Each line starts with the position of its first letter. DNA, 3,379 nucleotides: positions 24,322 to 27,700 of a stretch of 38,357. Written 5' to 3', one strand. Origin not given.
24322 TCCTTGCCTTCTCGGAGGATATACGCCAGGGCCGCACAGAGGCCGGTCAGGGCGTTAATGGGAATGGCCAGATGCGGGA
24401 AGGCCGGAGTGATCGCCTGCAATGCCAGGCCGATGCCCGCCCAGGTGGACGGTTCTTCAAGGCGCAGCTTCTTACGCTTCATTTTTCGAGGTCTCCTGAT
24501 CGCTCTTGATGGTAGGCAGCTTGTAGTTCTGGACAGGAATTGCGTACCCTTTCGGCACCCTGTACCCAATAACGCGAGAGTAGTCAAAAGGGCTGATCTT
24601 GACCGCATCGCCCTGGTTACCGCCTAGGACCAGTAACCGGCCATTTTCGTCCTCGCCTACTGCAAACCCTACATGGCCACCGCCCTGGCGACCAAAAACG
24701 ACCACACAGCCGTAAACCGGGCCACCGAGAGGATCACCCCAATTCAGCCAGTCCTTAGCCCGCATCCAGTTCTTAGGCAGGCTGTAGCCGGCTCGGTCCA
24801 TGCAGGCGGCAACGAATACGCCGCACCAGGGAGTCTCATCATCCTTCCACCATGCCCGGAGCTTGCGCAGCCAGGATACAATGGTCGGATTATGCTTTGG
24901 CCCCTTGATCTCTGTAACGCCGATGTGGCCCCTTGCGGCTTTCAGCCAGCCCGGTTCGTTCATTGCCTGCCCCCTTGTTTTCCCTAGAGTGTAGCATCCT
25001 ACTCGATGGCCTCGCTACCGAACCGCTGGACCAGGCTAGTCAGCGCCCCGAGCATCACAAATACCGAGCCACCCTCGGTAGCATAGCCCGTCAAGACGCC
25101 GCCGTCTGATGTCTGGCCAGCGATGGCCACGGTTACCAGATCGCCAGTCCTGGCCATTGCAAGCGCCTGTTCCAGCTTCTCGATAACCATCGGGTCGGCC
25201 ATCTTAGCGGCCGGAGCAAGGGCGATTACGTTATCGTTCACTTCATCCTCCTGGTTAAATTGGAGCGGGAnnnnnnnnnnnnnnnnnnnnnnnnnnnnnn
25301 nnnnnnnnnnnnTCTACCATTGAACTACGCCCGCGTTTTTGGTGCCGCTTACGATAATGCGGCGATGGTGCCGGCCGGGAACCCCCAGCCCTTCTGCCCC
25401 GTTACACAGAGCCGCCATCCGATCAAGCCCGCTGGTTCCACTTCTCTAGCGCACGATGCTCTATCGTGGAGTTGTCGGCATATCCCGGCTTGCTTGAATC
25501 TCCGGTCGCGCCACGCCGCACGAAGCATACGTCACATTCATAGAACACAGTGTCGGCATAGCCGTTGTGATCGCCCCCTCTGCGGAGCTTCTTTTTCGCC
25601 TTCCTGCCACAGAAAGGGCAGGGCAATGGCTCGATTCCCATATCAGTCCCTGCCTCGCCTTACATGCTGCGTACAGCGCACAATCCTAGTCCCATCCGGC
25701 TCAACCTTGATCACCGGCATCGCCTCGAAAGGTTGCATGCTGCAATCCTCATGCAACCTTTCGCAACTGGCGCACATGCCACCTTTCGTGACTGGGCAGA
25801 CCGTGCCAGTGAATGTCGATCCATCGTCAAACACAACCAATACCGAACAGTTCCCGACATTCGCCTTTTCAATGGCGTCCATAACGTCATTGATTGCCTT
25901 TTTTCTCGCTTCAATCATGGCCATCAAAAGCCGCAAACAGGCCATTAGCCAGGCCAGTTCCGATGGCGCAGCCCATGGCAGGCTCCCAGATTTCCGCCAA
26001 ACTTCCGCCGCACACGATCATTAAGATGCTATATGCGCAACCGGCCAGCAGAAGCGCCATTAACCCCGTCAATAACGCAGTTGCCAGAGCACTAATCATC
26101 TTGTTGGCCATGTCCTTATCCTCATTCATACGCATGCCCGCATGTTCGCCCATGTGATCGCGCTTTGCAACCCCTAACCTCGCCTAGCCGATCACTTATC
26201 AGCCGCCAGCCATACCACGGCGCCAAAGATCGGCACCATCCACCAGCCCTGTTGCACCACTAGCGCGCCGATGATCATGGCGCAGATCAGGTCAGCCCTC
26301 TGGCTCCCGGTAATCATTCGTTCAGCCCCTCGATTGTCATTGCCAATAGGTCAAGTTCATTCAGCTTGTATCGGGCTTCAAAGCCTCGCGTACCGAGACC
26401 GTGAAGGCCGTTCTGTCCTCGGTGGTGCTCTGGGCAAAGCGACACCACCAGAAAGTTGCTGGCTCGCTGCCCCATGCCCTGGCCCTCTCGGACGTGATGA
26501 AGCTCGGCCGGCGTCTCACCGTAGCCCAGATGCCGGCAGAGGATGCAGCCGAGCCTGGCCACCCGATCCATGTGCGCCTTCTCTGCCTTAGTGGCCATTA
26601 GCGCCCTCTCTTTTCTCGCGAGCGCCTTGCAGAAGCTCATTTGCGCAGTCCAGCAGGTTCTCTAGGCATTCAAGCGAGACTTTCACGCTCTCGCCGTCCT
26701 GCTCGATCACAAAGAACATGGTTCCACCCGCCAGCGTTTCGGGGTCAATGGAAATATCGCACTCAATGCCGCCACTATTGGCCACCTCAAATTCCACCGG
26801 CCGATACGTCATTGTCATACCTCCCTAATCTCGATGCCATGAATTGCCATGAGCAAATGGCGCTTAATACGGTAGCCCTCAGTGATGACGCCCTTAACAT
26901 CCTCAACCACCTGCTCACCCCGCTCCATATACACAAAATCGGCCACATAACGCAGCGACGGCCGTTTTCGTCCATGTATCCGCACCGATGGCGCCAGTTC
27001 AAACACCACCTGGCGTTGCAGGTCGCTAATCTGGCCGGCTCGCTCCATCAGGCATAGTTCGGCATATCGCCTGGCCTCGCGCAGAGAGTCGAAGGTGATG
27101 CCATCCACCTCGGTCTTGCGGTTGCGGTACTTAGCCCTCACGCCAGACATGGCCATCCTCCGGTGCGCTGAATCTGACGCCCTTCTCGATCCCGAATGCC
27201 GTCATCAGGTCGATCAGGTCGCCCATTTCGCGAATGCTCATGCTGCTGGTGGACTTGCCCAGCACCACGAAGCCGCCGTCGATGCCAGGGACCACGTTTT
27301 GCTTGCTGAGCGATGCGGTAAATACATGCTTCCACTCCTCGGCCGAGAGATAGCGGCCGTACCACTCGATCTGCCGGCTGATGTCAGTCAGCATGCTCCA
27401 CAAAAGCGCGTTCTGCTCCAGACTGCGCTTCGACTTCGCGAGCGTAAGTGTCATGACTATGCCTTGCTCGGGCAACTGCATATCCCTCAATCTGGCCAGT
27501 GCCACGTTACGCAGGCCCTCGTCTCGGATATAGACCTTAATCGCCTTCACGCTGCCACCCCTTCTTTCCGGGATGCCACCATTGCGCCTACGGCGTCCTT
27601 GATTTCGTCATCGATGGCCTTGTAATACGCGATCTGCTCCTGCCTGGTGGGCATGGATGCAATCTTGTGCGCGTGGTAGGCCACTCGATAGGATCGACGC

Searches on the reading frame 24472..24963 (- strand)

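Call 104: search_protein_families(library=pfam, proteins=[window:24472-24963:-], max_evalue=0.001)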
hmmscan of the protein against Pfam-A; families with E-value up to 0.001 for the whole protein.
window:24472-24963:- (163 aa): 1 family
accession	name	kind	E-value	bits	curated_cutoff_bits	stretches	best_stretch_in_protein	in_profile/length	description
PF05257.22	CHAP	-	9.2e-07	29.7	26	1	40-116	2-81/81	CHAP domain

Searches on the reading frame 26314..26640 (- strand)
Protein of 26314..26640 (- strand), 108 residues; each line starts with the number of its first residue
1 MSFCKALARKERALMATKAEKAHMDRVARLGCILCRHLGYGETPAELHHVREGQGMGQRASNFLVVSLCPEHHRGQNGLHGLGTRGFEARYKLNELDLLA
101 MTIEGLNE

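Call 104: search_protein_families(library=pfam, proteins=[window:26314-26640:-], max_evalue=0.001)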
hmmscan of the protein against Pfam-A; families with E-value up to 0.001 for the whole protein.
window:26314-26640:- (108 aa): 2 families
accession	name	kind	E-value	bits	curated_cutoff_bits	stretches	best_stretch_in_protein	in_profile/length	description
PF16786.11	RecA_dep_nuc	-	4.5e-09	36.8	26.9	1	16-79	1-61/103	Recombination enhancement, RecA-dependent nuclease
PF16784.11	HNHc_6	-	0.00048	20.2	26.6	1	31-95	127-188/204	Putative HNHc nuclease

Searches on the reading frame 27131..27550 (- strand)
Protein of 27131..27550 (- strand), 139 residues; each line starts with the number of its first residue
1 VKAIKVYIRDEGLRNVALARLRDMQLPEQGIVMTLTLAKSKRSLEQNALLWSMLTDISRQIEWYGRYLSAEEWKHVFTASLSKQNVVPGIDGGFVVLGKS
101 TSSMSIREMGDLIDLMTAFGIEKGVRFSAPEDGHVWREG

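Call 9: search_protein_families(library=phrogs, proteins=[window:27131-27550:-], max_evalue=0.01)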
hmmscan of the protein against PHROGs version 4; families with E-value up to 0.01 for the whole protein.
window:27131-27550:- (139 aa): 2 families
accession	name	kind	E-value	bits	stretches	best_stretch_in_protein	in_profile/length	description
phrog_72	-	DNA, RNA and nucleotide metabolism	3.4e-37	129.1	1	1-133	7-148/161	NinB/ Orf homologous recombination mediator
phrog_7283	-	DNA, RNA and nucleotide metabolism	0.0067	17.5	1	15-60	14-58/156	NinB/ Orf homologous recombination mediator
